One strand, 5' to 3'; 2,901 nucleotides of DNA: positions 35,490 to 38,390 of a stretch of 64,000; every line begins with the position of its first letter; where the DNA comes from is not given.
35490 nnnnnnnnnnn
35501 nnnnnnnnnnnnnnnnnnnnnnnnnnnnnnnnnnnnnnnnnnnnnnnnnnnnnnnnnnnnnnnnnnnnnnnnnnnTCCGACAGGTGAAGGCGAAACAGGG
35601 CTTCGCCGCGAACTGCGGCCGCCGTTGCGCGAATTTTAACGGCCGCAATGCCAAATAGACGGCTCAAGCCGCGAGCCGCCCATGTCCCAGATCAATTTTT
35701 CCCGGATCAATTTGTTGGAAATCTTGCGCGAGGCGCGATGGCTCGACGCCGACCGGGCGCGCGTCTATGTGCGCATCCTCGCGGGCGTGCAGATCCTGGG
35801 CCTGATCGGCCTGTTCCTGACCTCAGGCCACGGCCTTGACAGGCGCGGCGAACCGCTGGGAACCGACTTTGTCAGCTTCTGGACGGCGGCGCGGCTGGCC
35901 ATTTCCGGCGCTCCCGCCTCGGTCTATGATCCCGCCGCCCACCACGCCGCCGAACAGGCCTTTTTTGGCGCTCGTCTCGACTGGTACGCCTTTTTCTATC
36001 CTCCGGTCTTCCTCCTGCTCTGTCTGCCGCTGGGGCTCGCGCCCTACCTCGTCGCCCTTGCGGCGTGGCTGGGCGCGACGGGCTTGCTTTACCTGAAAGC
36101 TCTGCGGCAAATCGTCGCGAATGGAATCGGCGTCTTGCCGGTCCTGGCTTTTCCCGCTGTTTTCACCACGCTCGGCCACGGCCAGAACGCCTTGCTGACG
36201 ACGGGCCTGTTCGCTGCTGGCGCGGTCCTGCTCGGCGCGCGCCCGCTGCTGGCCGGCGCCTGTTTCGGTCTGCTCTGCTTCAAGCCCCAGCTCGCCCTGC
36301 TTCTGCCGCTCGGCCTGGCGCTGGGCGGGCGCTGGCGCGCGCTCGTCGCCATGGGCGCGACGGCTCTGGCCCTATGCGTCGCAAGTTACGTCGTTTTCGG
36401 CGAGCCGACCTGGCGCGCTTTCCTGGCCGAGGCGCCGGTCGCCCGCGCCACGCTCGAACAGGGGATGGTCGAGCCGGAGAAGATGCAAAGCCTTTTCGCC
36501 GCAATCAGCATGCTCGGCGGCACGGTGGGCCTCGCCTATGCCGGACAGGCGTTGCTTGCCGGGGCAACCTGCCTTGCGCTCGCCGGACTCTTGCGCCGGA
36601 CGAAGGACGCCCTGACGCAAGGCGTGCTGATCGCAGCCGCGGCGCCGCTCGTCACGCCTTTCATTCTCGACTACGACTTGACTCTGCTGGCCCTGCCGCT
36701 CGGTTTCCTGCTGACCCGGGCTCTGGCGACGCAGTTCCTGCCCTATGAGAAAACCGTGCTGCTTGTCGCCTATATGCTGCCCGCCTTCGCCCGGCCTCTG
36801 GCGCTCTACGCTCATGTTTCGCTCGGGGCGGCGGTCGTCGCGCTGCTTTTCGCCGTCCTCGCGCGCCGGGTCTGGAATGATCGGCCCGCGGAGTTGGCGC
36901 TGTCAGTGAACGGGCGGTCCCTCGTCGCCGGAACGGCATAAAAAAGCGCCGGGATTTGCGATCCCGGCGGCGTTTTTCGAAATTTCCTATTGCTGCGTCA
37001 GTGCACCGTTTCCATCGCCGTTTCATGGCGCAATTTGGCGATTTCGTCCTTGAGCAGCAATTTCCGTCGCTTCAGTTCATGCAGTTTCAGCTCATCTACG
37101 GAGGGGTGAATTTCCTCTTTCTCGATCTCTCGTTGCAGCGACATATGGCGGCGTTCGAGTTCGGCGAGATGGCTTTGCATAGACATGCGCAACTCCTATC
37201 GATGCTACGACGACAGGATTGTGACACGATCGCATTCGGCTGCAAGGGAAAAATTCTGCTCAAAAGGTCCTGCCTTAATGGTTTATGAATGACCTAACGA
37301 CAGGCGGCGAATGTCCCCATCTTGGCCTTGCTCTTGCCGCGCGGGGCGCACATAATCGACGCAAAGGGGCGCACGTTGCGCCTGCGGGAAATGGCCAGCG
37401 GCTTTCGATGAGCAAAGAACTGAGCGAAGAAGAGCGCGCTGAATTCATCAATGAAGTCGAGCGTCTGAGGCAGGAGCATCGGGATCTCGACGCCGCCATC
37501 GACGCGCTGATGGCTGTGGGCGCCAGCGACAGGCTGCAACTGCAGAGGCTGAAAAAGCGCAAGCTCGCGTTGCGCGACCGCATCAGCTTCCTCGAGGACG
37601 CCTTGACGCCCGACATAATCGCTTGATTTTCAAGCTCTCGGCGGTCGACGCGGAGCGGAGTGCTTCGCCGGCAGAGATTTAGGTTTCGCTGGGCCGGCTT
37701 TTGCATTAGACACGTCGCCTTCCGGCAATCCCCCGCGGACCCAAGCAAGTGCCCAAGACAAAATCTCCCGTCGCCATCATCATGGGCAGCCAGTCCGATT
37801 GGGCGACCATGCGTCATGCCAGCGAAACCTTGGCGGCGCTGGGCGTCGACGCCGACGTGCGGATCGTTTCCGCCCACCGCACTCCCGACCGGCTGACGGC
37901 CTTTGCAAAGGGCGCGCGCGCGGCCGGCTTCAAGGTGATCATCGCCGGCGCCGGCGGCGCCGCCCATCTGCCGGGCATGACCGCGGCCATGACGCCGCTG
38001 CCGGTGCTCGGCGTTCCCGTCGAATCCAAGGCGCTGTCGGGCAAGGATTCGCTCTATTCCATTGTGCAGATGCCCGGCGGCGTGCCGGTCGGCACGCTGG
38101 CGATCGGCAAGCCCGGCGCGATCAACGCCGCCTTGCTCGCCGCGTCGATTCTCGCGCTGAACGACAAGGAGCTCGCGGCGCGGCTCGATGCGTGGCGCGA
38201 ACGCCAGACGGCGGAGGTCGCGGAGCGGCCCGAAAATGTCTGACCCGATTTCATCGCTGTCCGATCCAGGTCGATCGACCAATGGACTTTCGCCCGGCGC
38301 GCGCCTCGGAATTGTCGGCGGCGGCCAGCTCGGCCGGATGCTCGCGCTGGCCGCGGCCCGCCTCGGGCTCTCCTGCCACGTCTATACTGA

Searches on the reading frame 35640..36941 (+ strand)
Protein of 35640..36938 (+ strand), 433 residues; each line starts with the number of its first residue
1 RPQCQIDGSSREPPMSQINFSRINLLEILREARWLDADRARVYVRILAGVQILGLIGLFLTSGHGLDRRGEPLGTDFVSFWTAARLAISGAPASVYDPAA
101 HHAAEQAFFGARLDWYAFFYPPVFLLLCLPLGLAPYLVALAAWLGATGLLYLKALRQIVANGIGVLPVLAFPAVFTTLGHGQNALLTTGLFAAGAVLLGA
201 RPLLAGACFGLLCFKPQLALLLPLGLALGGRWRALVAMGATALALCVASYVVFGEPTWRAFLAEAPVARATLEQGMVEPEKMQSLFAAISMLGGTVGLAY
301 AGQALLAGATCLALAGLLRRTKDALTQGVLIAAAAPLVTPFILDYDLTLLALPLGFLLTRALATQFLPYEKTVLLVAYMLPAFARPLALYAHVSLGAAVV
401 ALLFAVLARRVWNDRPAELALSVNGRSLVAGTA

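Call 19: search_protein_families(library=pfam, proteins=[window:35640-36938:+], max_evalue=0.001)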
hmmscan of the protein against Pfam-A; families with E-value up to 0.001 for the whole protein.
window:35640-36938:+ (433 aa): 1 family
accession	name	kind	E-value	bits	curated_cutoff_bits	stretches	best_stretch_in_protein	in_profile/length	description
PF09594.16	GT87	-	2.9e-33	116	25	1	118-340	1-237/237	Glycosyltransferase family 87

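Call 29: find_encoding_contigs(protein=window:35682-36941:+, flank=10000, max_places=6)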
Protein window:35682-36941:+ (419 aa): no gene with exactly this product is on record in the collection.

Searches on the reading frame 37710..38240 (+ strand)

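Call 19: search_protein_families(library=pfam, proteins=[window:37710-38240:+], max_evalue=0.001)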
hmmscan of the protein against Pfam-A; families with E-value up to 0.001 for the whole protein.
window:37710-38240:+ (177 aa): 1 family
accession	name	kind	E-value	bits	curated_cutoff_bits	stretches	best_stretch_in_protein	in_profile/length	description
PF00731.26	AIRC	-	2.7e-62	209.1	30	1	21-168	2-147/148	AIR carboxylase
